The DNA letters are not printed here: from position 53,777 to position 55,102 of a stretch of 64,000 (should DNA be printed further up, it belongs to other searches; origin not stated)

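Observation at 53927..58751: Five-gene translationally coupled cassette: stand-alone A domain, carrier protein, GNAT-like protein, formyltransferase and LLM oxidoreductase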

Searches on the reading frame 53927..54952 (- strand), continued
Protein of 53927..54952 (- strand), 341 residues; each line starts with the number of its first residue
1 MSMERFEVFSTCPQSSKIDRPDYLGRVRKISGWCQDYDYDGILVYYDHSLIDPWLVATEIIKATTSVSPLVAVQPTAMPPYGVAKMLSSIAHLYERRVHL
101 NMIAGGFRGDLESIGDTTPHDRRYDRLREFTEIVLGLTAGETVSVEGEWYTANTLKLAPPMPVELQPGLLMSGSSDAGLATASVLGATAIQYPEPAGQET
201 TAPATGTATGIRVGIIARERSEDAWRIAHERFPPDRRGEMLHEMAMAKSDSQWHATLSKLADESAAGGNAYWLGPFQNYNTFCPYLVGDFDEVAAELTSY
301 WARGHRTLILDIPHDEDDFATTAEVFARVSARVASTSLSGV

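Call 91: get_annotated_region(hit=H16, flank=9000)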
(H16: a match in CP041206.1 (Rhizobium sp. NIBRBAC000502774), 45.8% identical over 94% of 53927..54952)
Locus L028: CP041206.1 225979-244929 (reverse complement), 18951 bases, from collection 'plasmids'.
description: Rhizobium sp. NIBRBAC000502774 plasmid pMK-3, complete sequence
organism: Rhizobium sp. NIBRBAC000502774 (NCBI taxid 2590777)
taxonomy: Bacteria; Pseudomonadota; Alphaproteobacteria; Hyphomicrobiales; Rhizobiaceae; Rhizobium; Rhizobium sp. NIBRBAC000502774
host: -; source: Genome assembly,Coal mine soil; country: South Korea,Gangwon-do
typing (MOB-suite, as given by PLSDB): conjugative; relaxase MOBP; mating-pair formation MPF_T
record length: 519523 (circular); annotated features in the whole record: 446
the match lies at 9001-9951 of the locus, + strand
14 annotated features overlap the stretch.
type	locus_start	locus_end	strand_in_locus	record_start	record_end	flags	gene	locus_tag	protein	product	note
CDS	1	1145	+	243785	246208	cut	-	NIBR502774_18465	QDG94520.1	diaminopimelate decarboxylase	-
CDS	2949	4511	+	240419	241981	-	-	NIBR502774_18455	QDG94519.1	acyl--CoA ligase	-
CDS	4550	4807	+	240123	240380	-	-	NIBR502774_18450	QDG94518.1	phosphopantetheine-binding protein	-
CDS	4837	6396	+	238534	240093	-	-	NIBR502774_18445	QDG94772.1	AMP-binding protein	-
CDS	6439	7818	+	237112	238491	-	-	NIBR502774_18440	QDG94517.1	cytochrome P450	-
CDS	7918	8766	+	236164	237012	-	-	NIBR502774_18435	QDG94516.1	4'-phosphopantetheinyl transferase superfamily protein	-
CDS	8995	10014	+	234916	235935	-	-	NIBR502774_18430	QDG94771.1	LLM class flavin-dependent oxidoreductase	-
CDS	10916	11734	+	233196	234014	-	-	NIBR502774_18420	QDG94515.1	alpha/beta hydrolase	-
CDS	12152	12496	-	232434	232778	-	-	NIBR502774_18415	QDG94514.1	hypothetical protein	-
CDS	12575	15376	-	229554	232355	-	-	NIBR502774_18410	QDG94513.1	type IV secretory system conjugative DNA transfer family protein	-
CDS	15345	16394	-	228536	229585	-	virB11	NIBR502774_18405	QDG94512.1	P-type DNA transfer ATPase VirB11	-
CDS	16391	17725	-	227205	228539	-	-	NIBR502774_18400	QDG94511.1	TrbI/VirB10 family protein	-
CDS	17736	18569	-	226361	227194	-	-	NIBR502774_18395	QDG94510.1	conjugal transfer protein TrbG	-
CDS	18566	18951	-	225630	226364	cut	-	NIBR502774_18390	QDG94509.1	type VI secretion protein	-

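Call 105: search_protein_families(library=ncbifam, proteins=[L026:3415-4419:+, L028:8995-10014:+, L027:7971-8993:+], max_evalue=1e-10)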
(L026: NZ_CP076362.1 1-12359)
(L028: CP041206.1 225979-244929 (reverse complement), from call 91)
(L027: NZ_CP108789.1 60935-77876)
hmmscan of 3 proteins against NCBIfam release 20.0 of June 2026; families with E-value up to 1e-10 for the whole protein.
L026:3415-4419:+ (334 aa): 3 families
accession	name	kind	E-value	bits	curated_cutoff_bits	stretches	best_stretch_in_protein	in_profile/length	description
NF001939.1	PRK00719.1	subfamily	1.6e-28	99.5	510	1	21-223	28-240/373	alkanesulfonate monooxygenase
TIGR03565.1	alk_sulf_monoox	equivalog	3.3e-28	98.7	518.2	1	20-223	27-240/346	FMNH2-dependent alkanesulfonate monooxygenase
TIGR04021.1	LLM_DMSO2_sfnG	equivalog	8.7e-18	64.8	382.95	1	47-180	62-196/350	dimethylsulfone monooxygenase SfnG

L028:8995-10014:+ (339 aa): 5 families
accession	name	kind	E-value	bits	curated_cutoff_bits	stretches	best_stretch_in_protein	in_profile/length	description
NF001939.1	PRK00719.1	subfamily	3.3e-27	95.2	510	1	19-198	26-205/373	alkanesulfonate monooxygenase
TIGR03565.1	alk_sulf_monoox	equivalog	1.2e-26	93.6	518.2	1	14-199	21-206/346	FMNH2-dependent alkanesulfonate monooxygenase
TIGR04021.1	LLM_DMSO2_sfnG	equivalog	4.7e-19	69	382.95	1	47-183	62-199/350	dimethylsulfone monooxygenase SfnG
TIGR03860.1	FMN_nitrolo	subfamily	2.1e-14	53.2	279.7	0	44-133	69-160/422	NtaA/DmoA family FMN-dependent monooxygenase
TIGR03619.1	F420_Rv2161c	subfamily_domain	9e-12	45.1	166.9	1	40-208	39-185/247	TIGR03619 family F420-dependent LLM class oxidoreductase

L027:7971-8993:+ (340 aa): 3 families
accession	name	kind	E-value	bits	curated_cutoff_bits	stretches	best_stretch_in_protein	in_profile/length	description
TIGR03565.1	alk_sulf_monoox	equivalog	9.7e-27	93.9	518.2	1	26-235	25-242/346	FMNH2-dependent alkanesulfonate monooxygenase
NF001939.1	PRK00719.1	subfamily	1.8e-26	92.8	510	1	27-235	26-242/373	alkanesulfonate monooxygenase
TIGR04021.1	LLM_DMSO2_sfnG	equivalog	1.8e-16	60.5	382.95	1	48-184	55-192/350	dimethylsulfone monooxygenase SfnG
